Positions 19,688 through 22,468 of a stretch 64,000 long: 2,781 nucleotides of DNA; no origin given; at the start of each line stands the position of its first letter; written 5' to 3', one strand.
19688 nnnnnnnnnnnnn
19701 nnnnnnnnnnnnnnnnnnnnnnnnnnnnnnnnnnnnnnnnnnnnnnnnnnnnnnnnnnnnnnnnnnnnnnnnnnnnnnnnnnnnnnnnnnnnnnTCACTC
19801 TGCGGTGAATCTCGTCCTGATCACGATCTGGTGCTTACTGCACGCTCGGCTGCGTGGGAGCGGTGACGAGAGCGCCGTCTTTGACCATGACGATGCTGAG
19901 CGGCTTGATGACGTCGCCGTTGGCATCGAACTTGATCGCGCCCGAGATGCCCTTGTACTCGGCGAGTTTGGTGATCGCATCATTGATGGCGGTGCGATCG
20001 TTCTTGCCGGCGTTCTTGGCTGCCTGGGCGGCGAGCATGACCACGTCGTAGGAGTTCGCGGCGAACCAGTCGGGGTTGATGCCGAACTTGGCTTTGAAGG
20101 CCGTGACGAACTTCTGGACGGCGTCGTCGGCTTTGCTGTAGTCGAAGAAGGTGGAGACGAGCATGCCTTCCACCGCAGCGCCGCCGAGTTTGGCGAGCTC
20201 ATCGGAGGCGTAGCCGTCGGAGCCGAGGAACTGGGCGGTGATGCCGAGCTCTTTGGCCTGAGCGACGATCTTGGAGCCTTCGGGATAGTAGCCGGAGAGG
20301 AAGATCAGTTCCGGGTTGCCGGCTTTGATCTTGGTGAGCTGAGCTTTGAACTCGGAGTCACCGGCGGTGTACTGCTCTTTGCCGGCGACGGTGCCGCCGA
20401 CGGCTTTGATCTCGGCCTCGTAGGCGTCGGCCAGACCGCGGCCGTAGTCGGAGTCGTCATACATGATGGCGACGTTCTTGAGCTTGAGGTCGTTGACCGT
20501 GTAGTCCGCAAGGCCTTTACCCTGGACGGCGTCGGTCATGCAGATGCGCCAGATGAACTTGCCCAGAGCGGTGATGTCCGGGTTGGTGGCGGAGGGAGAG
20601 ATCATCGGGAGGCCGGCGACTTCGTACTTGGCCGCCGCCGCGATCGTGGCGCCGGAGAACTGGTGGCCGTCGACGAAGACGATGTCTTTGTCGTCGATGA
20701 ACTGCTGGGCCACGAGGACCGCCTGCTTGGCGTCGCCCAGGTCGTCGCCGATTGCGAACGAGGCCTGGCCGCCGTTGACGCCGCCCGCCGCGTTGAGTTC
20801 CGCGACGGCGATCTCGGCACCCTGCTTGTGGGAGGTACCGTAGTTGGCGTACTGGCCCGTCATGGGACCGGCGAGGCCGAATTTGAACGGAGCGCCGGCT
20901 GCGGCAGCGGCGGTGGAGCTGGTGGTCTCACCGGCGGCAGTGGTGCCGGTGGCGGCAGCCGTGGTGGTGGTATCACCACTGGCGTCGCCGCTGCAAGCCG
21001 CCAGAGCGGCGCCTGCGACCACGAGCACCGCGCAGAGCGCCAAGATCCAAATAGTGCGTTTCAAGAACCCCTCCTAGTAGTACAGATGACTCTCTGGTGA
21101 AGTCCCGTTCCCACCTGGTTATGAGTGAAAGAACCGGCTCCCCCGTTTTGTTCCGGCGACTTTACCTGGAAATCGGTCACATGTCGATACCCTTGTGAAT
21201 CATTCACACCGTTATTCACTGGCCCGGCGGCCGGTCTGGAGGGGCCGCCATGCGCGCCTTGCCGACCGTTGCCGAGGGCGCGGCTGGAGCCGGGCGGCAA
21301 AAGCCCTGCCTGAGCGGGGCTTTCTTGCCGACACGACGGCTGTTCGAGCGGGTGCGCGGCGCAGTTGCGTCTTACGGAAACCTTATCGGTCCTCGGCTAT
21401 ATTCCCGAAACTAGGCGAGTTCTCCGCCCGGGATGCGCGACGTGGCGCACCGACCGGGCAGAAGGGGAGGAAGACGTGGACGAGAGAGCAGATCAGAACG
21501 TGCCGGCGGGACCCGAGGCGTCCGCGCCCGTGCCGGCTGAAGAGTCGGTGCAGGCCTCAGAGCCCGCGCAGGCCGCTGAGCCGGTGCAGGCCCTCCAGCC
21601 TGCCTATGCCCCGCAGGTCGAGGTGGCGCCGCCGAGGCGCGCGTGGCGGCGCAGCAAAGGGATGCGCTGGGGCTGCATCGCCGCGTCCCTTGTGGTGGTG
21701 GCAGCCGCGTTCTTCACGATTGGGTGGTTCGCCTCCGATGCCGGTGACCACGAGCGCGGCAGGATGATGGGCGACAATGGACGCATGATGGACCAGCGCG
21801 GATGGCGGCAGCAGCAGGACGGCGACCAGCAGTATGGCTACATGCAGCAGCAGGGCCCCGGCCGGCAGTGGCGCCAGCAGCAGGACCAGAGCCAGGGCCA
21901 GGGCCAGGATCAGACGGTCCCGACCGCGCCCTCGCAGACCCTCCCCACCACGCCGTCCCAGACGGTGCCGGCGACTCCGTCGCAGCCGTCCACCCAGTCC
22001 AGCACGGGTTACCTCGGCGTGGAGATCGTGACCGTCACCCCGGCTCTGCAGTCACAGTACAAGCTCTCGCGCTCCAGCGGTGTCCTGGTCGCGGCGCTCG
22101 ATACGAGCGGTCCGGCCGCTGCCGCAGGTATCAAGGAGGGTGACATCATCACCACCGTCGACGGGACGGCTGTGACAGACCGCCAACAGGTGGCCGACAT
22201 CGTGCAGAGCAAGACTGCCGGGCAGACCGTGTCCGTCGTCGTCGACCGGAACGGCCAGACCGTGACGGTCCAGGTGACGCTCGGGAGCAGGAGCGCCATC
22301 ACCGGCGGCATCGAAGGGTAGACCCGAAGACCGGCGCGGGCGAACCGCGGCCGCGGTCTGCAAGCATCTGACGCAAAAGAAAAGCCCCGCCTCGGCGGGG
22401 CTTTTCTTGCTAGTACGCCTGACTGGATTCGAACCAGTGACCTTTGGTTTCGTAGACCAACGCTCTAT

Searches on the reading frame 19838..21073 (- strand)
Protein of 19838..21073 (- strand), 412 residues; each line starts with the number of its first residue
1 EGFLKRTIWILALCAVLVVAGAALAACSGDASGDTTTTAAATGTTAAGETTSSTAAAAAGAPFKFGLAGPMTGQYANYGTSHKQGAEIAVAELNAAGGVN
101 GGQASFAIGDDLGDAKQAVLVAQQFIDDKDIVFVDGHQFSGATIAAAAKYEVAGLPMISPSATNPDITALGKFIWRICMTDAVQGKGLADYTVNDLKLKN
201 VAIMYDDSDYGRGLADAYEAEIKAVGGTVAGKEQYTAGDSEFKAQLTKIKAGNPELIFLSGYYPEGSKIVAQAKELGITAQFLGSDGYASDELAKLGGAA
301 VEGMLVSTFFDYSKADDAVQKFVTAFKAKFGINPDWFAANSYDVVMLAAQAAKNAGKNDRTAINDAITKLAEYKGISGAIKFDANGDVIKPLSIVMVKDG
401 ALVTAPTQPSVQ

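Call 28: search_protein_families(library=pfam, proteins=[window:19838-21073:-], max_evalue=0.0001)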
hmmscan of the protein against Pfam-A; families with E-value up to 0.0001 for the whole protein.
window:19838-21073:- (412 aa): 3 families
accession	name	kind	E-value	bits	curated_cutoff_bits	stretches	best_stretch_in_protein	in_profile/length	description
PF13458.12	Peripla_BP_6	-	1.7e-61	209.3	31.7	1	63-400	2-342/343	Periplasmic binding protein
PF01094.35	ANF_receptor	-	1.5e-29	103.6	25.4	1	85-398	5-351/353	Receptor family ligand binding region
PF13433.12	Peripla_BP_5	-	3.4e-18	66.3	27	2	188-398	124-337/363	Periplasmic binding protein domain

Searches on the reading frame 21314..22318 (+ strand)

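Call 28: search_protein_families(library=pfam, proteins=[window:21314-22318:+], max_evalue=0.0001)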
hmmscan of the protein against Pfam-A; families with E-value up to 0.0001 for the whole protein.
window:21314-22318:+ (335 aa): 4 families
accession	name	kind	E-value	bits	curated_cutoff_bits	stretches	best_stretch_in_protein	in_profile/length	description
PF13180.12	PDZ_2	-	1.5e-16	60.9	27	1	232-323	1-80/80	PDZ domain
PF17820.7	PDZ_6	-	9.1e-11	41.8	27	1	259-312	2-54/54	PDZ domain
PF00595.29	PDZ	-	8.7e-08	32.9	23.2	1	230-310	8-80/81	PDZ domain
PF14685.13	PDZ_Tricorn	-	2.6e-05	24.6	25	1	247-318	12-85/88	Tricorn protease PDZ domain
